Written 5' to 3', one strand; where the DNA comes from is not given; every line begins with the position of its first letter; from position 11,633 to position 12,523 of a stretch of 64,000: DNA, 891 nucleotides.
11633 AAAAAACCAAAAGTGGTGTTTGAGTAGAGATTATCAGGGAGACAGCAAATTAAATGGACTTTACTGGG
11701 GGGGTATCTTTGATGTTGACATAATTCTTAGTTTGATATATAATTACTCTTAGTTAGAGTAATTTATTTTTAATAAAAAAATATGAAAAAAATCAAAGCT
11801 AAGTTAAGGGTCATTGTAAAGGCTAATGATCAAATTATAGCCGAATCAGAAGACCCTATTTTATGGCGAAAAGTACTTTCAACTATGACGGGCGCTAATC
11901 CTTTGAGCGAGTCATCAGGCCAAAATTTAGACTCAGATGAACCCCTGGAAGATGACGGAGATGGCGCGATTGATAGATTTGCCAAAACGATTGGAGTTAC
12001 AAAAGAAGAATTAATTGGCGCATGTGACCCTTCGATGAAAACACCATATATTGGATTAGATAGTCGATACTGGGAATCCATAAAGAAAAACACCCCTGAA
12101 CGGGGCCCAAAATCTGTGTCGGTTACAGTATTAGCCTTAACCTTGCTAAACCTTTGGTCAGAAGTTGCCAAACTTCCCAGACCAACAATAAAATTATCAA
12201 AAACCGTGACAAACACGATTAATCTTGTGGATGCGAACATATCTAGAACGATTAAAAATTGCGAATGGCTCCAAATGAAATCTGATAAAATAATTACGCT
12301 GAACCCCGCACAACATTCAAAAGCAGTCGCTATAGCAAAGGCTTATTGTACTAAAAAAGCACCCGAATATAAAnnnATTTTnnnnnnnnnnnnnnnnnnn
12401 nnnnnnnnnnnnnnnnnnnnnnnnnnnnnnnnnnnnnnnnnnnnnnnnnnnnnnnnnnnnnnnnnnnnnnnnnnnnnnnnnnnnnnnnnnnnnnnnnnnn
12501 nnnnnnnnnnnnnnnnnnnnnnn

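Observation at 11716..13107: AT-rich two-gene cassette with consensus promoter, operator-like palindrome and a DUF4145/HEPN-like protein, inserted directly upstream of tig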

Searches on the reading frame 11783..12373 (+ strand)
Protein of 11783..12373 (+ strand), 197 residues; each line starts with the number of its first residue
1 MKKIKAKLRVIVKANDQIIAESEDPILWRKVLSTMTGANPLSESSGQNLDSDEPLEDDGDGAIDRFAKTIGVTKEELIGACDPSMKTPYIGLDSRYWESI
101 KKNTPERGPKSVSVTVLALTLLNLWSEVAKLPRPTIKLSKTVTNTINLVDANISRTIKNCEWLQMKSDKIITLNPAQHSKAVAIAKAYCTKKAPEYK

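Call 4: search_protein_families(library=pfam, proteins=[window:11783-12373:+], max_evalue=1)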
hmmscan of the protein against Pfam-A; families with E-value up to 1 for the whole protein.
window:11783-12373:+ (197 aa): 0 families

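Call 5: search_protein_families(library=padloc, proteins=[window:11783-12373:+], max_evalue=1)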
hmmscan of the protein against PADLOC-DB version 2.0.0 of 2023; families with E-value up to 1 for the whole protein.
window:11783-12373:+ (197 aa): 0 families

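Call 6: search_protein_families(library=ncbifam, proteins=[window:11783-12373:+], max_evalue=1)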
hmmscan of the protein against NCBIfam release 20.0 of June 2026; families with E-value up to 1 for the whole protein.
window:11783-12373:+ (197 aa): 0 families

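Call 7: search_protein_families(library=phrogs, proteins=[window:11783-12373:+], max_evalue=1)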
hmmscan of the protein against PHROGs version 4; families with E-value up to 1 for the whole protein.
window:11783-12373:+ (197 aa): 2 families
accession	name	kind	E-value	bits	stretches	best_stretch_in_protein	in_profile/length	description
phrog_27687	-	unknown function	0.16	13.2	1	133-187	19-72/155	-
phrog_18248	-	transcription regulation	0.22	11.6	1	59-88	77-106/264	transcriptional regulator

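Call 9: find_homologous_proteins(query=window:11783-12373:+, max_evalue=0.001)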
Query window:11783-12373:+ (197 aa): 4 proteins with E <= 0.001 among 180 candidates.
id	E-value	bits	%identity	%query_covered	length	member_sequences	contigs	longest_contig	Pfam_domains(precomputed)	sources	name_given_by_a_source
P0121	1.6e-123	428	100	100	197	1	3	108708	-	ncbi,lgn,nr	ncbi:MAG: hypothetical protein PHZ04_03650 [Patescibacteria group bacterium]|nr:hypothetical protein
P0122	1.6e-58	216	52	100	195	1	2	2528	-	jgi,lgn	jgi:hypothetical protein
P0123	3.4e-50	188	49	97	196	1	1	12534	-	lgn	-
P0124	2.2e-44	170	46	97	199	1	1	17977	-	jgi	-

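Call 10: find_encoding_contigs(protein=P0123, flank=5000, max_places=3)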
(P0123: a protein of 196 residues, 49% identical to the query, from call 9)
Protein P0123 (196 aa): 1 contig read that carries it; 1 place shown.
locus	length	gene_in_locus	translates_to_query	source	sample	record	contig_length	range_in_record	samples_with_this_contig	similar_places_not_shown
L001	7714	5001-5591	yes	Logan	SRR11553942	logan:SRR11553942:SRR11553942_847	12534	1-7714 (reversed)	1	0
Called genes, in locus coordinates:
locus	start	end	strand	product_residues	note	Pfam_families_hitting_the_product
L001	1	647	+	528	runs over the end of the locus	PF01564:Spermine_synth, PF13649:Methyltransf_25 (faint)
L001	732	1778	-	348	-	PF02322:Cyt_bd_oxida_II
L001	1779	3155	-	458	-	PF01654:Cyt_bd_oxida_I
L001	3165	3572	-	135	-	PF02082:Rrf2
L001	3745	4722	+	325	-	PF13495:Phage_int_SAM_4, PF00589:Phage_integrase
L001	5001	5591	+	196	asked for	-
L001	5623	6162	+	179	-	-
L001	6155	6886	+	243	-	-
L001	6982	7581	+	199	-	-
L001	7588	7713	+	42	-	?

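Call 11: find_encoding_contigs(protein=P0124, flank=5000, max_places=3)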
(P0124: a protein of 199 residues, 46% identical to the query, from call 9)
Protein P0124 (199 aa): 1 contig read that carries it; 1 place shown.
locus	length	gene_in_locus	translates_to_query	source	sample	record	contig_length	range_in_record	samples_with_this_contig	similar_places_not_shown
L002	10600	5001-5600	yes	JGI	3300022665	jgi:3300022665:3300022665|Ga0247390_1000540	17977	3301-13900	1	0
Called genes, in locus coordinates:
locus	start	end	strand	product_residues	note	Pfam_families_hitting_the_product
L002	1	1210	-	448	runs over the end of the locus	PF12802:MarR_2 (faint)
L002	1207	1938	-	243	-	-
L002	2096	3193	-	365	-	-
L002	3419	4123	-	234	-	-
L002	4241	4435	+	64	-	PF01381:HTH_3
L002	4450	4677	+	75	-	PF24110:DUF7385 (faint)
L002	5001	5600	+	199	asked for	-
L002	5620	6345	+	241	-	-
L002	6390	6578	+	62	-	-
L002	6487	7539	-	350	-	-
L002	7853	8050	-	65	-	-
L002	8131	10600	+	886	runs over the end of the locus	PF00069:Pkinase, PF03109:ABC1 (faint), PF07714:PK_Tyr_Ser-Thr, PF07676:PD40 (faint), PF02897:Peptidase_S9_N (faint), PF26549:Tricorn_N, PF26550:Tricorn_2nd (weak), PF26549:Tricorn_N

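Call 12: find_encoding_contigs(protein=P0122, flank=5000, max_places=3)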
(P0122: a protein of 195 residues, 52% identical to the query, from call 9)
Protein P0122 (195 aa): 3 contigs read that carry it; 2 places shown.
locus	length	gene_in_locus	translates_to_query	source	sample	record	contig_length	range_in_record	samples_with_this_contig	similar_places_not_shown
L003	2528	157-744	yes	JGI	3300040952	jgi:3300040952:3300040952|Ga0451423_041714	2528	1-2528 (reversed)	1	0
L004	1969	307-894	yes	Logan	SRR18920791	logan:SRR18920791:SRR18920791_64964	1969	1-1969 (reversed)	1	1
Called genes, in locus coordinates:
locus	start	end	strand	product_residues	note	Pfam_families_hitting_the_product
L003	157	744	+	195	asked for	-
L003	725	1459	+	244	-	-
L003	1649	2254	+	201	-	PF23023:Anti-Pycsar_Apyc1 (weak), PF00753:Lactamase_B, PF12706:Lactamase_B_2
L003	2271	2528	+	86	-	?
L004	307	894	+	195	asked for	-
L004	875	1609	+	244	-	-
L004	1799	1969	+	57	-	?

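Call 26: find_homologous_proteins(query=A2, max_evalue=0.001)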
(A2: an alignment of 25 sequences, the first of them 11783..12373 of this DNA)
Query A2 (25 sequences) (197 aa, profile of the alignment): 51 proteins with E <= 0.001 among 4783 candidates.
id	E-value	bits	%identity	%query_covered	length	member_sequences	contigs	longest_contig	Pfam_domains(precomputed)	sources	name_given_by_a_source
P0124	5.1e-75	270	46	97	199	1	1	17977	-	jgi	-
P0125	2.8e-74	267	44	96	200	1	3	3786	-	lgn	-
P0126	1.1e-73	265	48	97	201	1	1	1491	-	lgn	-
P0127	4.0e-73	263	49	97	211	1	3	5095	-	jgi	jgi:predicted DNA-binding protein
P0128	1.3e-72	262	44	95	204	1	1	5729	-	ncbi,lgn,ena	-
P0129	5.3e-71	256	47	96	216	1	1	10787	-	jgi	jgi:hypothetical protein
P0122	1.3e-70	255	52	100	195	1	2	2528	-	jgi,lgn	jgi:hypothetical protein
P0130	1.7e-70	255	43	96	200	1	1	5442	-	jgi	jgi:hypothetical protein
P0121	3.3e-70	254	100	100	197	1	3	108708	-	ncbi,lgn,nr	ncbi:MAG: hypothetical protein PHZ04_03650 [Patescibacteria group bacterium]|nr:hypothetical protein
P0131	4.5e-70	253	42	97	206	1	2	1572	-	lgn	-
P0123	8.6e-70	253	49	97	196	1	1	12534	-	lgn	-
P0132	1.1e-69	252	45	96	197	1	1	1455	-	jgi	-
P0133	1.4e-69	252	40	97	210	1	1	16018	-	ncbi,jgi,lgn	jgi:hypothetical protein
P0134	2.5e-69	251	44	97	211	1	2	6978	-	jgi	jgi:hypothetical protein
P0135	4.6e-69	250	45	96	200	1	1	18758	-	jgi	jgi:hypothetical protein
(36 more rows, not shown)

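Call 30: search_solved_structures(query=A3, max_evalue=10, show_alignments=2)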
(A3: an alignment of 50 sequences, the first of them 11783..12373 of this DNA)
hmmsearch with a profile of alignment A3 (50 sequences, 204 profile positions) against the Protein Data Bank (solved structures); distinct sequences matched with E-value up to 10: 0.

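Call 31: search_protein_families(library=pfam, alignment_id=A3, max_evalue=0.1)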
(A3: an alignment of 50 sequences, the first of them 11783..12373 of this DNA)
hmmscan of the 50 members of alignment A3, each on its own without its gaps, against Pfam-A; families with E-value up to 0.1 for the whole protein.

A. member 1, window:11783-12373:+ (197 aa): 0 families

B. families by the number of members that match (of 50 scanned): 9 families
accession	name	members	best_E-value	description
PF23742.1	VBS_C3G9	1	0.011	C3G9 VBS-like domain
PF22631.2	PLCB1-4-like_EFh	1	0.027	Phosphoinositide phospholipase C beta1-4-like EF-hand domain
PF20643.2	TAF1C_C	1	0.04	TAF1C, C-terminal domain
PF20332.3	DUF6627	1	0.047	Family of unknown function (DUF6627)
PF02578.20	Cu-oxidase_4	1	0.05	Multi-copper polyphenol oxidoreductase laccase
PF13499.12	EF-hand_7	1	0.056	EF-hand domain pair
PF20334.3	DUF6629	1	0.058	Family of unknown function (DUF6629)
PF09179.16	TilS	1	0.071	TilS substrate binding domain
PF19948.4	DUF6410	1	0.094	Family of unknown function (DUF6410)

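Call 40: predict_structure(alignment_id=A3)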
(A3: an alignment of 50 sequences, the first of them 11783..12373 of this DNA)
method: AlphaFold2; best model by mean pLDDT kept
length: 197 residues; sequences in the alignment: 50
mean_pLDDT: 89.5   pTM: 0.71
mean pLDDT of the five models: 89.5, 89.2, 88.5, 88.5, 88.2
residues with pLDDT >= 90: 145; 70-90: 28; 50-70: 14; < 50: 10
segments of 3 or more residues with pLDDT < 50: 44-53
pLDDT, mean of each block of 10 residues (from residue 1): 77 94 89 80 49 58 97 98 97 98 91 97 97 97 96 95 94 97 98 90
secondary structure, 60 per line:
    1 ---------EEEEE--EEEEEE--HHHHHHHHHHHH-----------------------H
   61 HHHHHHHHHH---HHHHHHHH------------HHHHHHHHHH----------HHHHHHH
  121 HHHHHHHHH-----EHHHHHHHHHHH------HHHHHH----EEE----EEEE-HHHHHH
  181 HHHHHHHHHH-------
elements in order: E10-14 E17-22 H25-36 H60-70 H74-81 H94-103 H114-129 H136-146 H153-158 E163-165 E170-173 H175-190

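Call 43: fold_search(model_id=the predicted structure, library=pdb)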
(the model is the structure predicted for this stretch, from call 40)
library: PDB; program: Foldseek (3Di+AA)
matches with E <= 10: 202; with E <= 0.001: 0
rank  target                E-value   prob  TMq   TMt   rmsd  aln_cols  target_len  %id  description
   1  8ebu_D                7.0e-01  0.06  0.15  0.10  19.1       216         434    7  XPC release from Core7-XPA-DNA (Cy5) (released 2023-04-19)
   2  1ddn_A                1.0e+00  0.28  0.22  0.34   4.9        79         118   18  DIPHTHERIA TOX REPRESSOR (C102D MUTANT)/TOX DNA OPERATOR COMPLEX (released 1998-10-14)
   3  6ys8_B                1.2e+00  0.04  0.14  0.13  15.6       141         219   14  Structure of GldLM, the proton-powered motor that drives protein transport and gliding motility (released 2020-10-14)
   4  2tdx                  1.3e+00  0.57  0.28  0.39   3.1        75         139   17  DIPHTHERIA TOX REPRESSOR (C102D MUTANT) COMPLEXED WITH NICKEL (released 1998-10-14)
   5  2qq9                  1.3e+00  0.08  0.15  0.14   6.6        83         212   14  Crystal Structure of DtxR(D6A C102D) Complexed with Nickel(II) (released 2007-10-30)
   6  4dq5_B                1.3e+00  0.04  0.15  0.18  15.0       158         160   16  Structural Investigation of Bacteriophage Phi6 Lysin (WT) (released 2013-01-02)
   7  7uci_A                1.3e+00  0.02  0.13  0.05  17.1       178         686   11  SxtA Methyltransferase and decarboxylase didomain in complex with Mn2+ and SAH (released 2022-06-01)
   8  2fxa_A                1.4e+00  0.23  0.28  0.33   5.9       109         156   12  Structure of the Protease Production Regulatory Protein hpr from Bacillus subtilis. (released 2006-03-14)
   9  1xcv                  1.5e+00  0.23  0.23  0.30   4.9        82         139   16  Crystal Structure Of (H79AC102D)Dtxr complexed with Nickel(II) (released 2005-08-16)
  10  7b25_A                1.6e+00  0.28  0.24  0.32   4.6        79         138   16  DtxR-like iron-dependent regulator IdeR (Q43A variant) complexed with cobalt and its consensus DNA-binding sequence (released 2021-03-03)
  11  5ocn_A                1.6e+00  0.14  0.20  0.40  10.3        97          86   11  Crystal structure of the forkhead domain of human FOXN1 (released 2017-08-02)
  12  4ok7_A                1.6e+00  0.03  0.14  0.13  21.2       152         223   12  Structure of bacteriophage SPN1S endolysin from Salmonella typhimurium (released 2014-03-19)
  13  7b1y_A                1.7e+00  0.38  0.27  0.37   3.3        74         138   16  DtxR-like iron-dependent regulator IdeR complexed with cobalt and its consensus DNA-binding sequence (released 2021-03-03)
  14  2it0_C                1.9e+00  0.25  0.24  0.33   4.5        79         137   18  Crystal structure of a two-domain IdeR-DNA complex crystal form II (released 2007-02-13)
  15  3glx                  1.9e+00  0.15  0.21  0.20   4.9        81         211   16  Crystal Structure Analysis of the DtxR(E175K) complexed with Ni(II) (released 2009-06-09)
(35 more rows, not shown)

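Call 56: search_protein_families(library=pfam, alignment_id=A5, max_evalue=0.00001)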
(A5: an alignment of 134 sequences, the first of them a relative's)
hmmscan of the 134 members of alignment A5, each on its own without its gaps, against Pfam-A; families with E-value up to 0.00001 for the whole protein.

A. member 1, L001:5563-6159:+ (199 aa): 0 families

B. families by the number of members that match (of 134 scanned): 144 families (the first 25 are shown)
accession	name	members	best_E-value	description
PF19247.4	DUF5895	4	1.4e-47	Family of unknown function (DUF5895)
PF10412.15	TrwB_AAD_bind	4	3.2e-31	Type IV secretion-system coupling protein DNA-binding domain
PF12696.13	TraG-D_C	4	5.3e-24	TraM recognition site of TraD and TraG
PF02534.20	T4SS-DNA_transf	4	7.2e-22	Type IV secretory system Conjugative DNA transfer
PF01844.29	HNH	4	6.8e-15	HNH endonuclease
PF00145.23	DNA_methylase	3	1.6e-91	C-5 cytosine-specific DNA methylase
PF01555.25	N6_N4_Mtase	3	7.4e-51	DNA methylase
PF04055.27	Radical_SAM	3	2.8e-27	Radical SAM superfamily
PF14279.12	HNH_5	3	7e-10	HNH endonuclease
PF00353.25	HemolysinCabind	2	1.8e-55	RTX calcium-binding nonapeptide repeat (4 copies)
PF01509.24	TruB_N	2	4e-45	TruB family pseudouridylate synthase (N terminal domain)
PF13377.12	Peripla_BP_3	2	1.1e-34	Periplasmic binding protein-like domain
PF00919.26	UPF0004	2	6e-32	Uncharacterized protein family UPF0004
PF01494.25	FAD_binding_3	2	5.7e-31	FAD binding domain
PF01266.30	DAO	2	4.7e-28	FAD dependent oxidoreductase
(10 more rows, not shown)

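Call 57: search_protein_families(library=padloc, alignment_id=A5, max_evalue=0.00001)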
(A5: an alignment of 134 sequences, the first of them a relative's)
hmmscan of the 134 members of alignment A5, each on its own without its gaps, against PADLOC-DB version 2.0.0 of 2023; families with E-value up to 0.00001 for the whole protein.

A. member 1, L001:5563-6159:+ (199 aa): 0 families

B. families by the number of members that match (of 134 scanned): 238 families (the first 25 are shown)
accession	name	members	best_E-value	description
PDLC03279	MTase_II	5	2e-60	Type II methyltransferase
PDLC04140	mad8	5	2.4e-39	mads_8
PDLC03272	MTase_II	3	1.9e-138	Type II methyltransferase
PDLC03634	MTase_III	3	4.3e-122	Type III methyltransferase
PDLC03234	MTase_II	3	8.3e-107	Type II methyltransferase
PDLC03326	MTase_II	3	8e-94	Type II methyltransferase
PDLC00033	DruM2|DruM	3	7.8e-93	DNA cytosine methylase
PDLC03378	MTase_II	3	1.1e-91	Type II methyltransferase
PDLC03361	MTase_II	3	2.9e-79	Type II methyltransferase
PDLC03641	MTase_III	3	5.3e-77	Type III methyltransferase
PDLC03637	MTase_III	3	1.8e-76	Type III methyltransferase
PDLC03237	MTase_II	3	2.8e-69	Type II methyltransferase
PDLC02653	DrmMII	3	8.8e-68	DrmMII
PDLC02648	DrmMII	3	5.3e-66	DrmMII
PDLC03217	MTase_II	3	8.6e-66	Type II methyltransferase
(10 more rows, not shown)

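Call 67: search_protein_representatives(alignment_id=A3)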
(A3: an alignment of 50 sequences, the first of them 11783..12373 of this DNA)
Query: 50 sequences, 204 profile positions. Proteins with E-value up to 0.001 (for the whole library): 298; up to 1e-10: 216; up to 1e-30: 172. The best 150 are listed.
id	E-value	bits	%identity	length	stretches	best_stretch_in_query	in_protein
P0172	1.0e-75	270.1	-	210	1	1-201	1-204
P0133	6.3e-75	267.5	-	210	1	1-202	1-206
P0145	2.3e-73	262.4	-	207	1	2-203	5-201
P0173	7.0e-73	260.9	-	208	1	1-200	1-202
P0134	8.6e-73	260.6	-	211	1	1-202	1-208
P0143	1.0e-72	260.4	-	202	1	1-201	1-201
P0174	1.6e-71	256.4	-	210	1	1-201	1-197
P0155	3.0e-71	255.5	-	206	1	3-202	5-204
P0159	3.3e-71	255.4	-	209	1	2-201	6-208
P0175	4.1e-70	251.8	-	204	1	1-202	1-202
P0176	6.5e-70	251.2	-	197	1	1-201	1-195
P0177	2.7e-69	249.1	-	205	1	2-202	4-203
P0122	6.8e-69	247.8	-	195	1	2-201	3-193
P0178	1.8e-68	246.5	-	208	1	1-201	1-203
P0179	1.3e-67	243.7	-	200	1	1-200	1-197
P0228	4.4e-58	212.5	-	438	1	1-201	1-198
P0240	1.2e-56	207.8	-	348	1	2-201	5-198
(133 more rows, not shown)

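Call 69: find_encoding_contigs(protein=P0240, flank=4000, max_places=3)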
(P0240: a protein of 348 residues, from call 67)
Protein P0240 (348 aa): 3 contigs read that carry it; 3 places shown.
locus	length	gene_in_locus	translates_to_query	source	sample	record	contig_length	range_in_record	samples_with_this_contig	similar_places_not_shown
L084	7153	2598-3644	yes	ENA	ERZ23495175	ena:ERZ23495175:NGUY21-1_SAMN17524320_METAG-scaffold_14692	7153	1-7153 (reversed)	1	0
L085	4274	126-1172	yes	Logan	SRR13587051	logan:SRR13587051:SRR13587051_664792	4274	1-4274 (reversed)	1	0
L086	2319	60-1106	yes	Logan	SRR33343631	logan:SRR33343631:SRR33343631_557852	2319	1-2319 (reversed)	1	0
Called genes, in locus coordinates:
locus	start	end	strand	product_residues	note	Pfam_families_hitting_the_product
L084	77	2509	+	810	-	PF14312:FG-GAP_2, PF08309:LVIVD (faint), PF14312:FG-GAP_2 (weak)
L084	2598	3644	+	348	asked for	-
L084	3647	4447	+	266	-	-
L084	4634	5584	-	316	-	-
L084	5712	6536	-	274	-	-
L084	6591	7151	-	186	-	?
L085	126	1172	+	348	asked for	-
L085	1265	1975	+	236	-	-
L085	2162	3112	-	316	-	-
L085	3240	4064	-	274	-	-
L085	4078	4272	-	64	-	?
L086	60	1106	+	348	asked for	-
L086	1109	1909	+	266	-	-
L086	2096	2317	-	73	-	?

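Call 70: find_encoding_contigs(protein=P0228, flank=4000, max_places=3)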
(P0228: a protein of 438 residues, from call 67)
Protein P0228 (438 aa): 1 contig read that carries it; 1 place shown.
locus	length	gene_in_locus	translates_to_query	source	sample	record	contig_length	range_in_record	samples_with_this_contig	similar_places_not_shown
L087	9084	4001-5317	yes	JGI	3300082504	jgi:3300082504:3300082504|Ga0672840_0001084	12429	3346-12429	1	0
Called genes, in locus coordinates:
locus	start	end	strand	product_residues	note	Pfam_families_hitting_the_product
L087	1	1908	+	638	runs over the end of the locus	-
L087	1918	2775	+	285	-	-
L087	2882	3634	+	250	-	PF00481:PP2C (weak), PF13672:PP2C_2, PF07228:SpoIIE (faint)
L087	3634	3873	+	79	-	-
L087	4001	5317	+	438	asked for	-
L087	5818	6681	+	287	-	-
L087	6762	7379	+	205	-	-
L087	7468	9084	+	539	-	?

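Call 72: search_protein_families(library=pfam, proteins=[P0228, P0240], max_evalue=1)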
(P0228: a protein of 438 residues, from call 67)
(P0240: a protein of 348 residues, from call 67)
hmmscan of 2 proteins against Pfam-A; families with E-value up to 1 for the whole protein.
P0228 (438 aa): 4 families
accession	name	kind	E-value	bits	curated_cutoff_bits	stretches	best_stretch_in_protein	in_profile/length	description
PF12802.13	MarR_2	-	0.026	15.1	27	0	285-309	32-56/61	MarR family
PF03965.22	Penicillinase_R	-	0.064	14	22.6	0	272-327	22-75/115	Penicillinase repressor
PF04967.18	HTH_10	-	0.17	12.1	23.1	0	260-269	14-23/53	HTH DNA binding domain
PF00392.27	GntR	-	0.17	12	27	0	410-425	43-58/64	Bacterial regulatory proteins, gntR family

P0240 (348 aa): 0 families
